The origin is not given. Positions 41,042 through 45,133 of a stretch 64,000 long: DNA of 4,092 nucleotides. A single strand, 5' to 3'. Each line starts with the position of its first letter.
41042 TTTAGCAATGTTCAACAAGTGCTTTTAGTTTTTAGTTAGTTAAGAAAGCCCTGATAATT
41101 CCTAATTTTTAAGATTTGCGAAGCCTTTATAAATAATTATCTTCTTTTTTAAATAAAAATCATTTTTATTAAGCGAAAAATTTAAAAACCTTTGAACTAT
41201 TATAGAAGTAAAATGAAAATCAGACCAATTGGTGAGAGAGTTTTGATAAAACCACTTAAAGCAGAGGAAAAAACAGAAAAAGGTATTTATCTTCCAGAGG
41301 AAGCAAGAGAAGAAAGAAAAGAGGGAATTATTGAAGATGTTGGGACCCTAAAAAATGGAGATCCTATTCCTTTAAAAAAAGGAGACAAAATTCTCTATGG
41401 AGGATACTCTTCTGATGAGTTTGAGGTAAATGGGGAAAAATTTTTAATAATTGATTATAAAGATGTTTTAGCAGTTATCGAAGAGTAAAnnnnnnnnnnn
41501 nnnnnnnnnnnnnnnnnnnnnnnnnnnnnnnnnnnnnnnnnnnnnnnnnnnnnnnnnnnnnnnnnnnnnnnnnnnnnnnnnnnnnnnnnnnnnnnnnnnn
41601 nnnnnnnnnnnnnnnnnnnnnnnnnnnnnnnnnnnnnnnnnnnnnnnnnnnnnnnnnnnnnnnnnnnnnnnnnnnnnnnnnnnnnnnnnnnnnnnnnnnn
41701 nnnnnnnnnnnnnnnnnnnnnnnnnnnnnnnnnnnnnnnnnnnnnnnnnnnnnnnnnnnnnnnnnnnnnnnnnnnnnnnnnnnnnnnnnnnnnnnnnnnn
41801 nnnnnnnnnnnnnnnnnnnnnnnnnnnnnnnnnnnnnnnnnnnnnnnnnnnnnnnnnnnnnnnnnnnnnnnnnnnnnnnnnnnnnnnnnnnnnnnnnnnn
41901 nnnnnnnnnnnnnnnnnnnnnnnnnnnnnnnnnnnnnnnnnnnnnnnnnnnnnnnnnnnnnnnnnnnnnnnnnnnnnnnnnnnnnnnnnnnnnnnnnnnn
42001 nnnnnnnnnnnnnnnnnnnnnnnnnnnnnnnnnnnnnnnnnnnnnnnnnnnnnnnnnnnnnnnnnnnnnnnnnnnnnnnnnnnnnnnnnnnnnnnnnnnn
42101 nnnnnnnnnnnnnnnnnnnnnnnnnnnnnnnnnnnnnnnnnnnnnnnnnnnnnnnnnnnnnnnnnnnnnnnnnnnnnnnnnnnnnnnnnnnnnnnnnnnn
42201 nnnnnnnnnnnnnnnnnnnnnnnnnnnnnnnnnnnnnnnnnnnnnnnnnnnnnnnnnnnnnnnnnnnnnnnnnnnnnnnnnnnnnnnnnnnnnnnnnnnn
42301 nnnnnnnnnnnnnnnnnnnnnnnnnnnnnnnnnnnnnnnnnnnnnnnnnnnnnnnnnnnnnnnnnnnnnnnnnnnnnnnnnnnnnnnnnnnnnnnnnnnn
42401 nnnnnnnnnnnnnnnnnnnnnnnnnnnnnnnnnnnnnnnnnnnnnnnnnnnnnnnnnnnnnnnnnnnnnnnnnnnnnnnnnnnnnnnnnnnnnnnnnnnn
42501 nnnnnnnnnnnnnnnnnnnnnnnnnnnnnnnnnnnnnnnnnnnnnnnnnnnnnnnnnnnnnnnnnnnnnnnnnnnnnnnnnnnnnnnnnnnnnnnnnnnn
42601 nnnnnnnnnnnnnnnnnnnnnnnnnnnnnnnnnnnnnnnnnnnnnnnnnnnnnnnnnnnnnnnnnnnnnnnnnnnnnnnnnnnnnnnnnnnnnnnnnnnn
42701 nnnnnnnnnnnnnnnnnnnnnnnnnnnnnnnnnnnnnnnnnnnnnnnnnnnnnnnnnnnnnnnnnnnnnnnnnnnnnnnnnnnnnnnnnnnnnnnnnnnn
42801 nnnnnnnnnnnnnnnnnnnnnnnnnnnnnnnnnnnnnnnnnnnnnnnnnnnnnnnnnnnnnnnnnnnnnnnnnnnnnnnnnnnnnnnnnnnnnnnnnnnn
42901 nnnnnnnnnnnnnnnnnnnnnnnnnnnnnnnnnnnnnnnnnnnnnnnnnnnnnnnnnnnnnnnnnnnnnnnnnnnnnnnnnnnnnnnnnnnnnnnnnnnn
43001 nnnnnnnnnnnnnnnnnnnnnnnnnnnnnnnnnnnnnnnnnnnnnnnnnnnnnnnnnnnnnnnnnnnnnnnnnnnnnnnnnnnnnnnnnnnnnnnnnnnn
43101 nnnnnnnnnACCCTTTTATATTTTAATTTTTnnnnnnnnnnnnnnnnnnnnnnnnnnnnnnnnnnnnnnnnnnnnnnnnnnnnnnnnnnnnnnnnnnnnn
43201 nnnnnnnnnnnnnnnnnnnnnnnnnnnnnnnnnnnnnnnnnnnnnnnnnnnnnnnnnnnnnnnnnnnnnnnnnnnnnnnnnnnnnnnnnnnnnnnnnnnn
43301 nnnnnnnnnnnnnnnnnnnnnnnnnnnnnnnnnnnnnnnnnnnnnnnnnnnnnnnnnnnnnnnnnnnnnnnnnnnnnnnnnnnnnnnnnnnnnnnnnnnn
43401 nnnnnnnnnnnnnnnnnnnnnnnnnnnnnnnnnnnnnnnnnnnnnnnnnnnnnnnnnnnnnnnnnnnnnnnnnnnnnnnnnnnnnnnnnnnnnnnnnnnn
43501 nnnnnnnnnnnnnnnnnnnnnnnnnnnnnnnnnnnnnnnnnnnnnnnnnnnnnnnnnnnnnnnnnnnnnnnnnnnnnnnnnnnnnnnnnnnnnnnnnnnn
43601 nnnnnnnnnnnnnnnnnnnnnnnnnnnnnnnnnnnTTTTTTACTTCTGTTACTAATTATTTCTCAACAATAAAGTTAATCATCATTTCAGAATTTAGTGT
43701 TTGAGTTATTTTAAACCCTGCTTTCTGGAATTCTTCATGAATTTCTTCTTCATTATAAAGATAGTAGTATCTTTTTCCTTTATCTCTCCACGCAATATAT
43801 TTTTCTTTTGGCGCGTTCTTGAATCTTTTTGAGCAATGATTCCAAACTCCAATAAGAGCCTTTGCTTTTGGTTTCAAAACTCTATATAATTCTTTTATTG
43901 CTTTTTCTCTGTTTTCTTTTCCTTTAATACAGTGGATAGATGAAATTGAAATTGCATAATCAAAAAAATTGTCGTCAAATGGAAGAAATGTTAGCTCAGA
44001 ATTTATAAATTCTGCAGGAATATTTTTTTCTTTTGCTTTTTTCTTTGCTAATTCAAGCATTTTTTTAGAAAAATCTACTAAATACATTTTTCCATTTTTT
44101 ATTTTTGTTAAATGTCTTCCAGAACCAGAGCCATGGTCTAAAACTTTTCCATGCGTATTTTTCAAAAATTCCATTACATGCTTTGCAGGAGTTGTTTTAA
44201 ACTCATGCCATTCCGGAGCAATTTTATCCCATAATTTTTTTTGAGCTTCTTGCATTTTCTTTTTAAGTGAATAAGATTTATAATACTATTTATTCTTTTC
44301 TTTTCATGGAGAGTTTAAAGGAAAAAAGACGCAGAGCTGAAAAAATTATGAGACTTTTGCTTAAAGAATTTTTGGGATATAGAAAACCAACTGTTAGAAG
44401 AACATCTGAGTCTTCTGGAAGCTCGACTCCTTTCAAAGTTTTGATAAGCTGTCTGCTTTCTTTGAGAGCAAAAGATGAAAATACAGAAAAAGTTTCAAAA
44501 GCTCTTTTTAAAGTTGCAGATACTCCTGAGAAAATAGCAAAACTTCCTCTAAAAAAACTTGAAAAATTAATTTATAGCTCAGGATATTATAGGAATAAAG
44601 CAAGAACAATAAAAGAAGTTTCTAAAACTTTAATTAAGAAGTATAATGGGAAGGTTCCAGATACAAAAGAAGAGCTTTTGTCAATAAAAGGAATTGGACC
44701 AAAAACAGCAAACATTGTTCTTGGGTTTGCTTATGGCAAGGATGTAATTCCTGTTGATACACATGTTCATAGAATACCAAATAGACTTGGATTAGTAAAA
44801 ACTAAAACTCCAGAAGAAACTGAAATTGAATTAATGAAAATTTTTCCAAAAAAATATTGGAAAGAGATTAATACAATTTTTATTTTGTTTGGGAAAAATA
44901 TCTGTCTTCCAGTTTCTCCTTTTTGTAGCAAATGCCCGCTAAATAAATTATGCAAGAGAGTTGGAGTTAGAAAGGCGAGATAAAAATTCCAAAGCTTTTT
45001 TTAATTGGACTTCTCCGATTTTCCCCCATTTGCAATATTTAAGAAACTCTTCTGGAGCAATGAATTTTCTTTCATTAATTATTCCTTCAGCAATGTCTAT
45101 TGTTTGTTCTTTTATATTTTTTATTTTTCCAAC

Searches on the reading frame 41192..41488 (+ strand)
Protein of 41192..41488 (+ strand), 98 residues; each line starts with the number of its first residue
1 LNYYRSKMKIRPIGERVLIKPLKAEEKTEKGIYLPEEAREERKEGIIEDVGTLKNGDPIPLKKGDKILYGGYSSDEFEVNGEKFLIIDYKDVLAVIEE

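Call 91: search_protein_families(library=pfam, proteins=[window:41192-41488:+], max_evalue=0.001)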
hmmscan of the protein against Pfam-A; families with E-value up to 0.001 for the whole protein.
window:41192-41488:+ (98 aa): 1 family
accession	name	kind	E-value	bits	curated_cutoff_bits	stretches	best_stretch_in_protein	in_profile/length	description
PF00166.26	Cpn10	-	4.7e-25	87.9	21.1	1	9-96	1-93/93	Chaperonin 10 Kd subunit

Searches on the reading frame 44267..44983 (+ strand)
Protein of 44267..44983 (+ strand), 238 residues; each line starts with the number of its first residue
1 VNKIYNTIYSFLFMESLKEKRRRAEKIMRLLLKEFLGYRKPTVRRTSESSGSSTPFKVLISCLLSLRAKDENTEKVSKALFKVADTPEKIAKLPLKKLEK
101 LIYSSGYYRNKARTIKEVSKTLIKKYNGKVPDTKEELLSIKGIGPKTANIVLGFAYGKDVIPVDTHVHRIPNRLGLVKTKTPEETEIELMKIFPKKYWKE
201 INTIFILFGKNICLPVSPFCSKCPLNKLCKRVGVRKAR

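Call 73: search_protein_families(library=pfam, proteins=[window:44267-44983:+], max_evalue=0.0001)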
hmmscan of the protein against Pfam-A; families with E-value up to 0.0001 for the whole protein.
window:44267-44983:+ (238 aa): 3 families
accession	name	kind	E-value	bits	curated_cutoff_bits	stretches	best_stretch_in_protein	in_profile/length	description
PF00730.31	HhH-GPD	-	1.4e-24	86.9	26.2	1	60-195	1-108/108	HhH-GPD superfamily base excision DNA repair protein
PF00633.29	HHH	-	1.5e-09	37.6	24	1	125-153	1-29/30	Helix-hairpin-helix motif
PF22175.2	Ogg-HhH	-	4.2e-05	23.6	27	1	50-183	15-151/173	8-oxoguanine DNA glycosylase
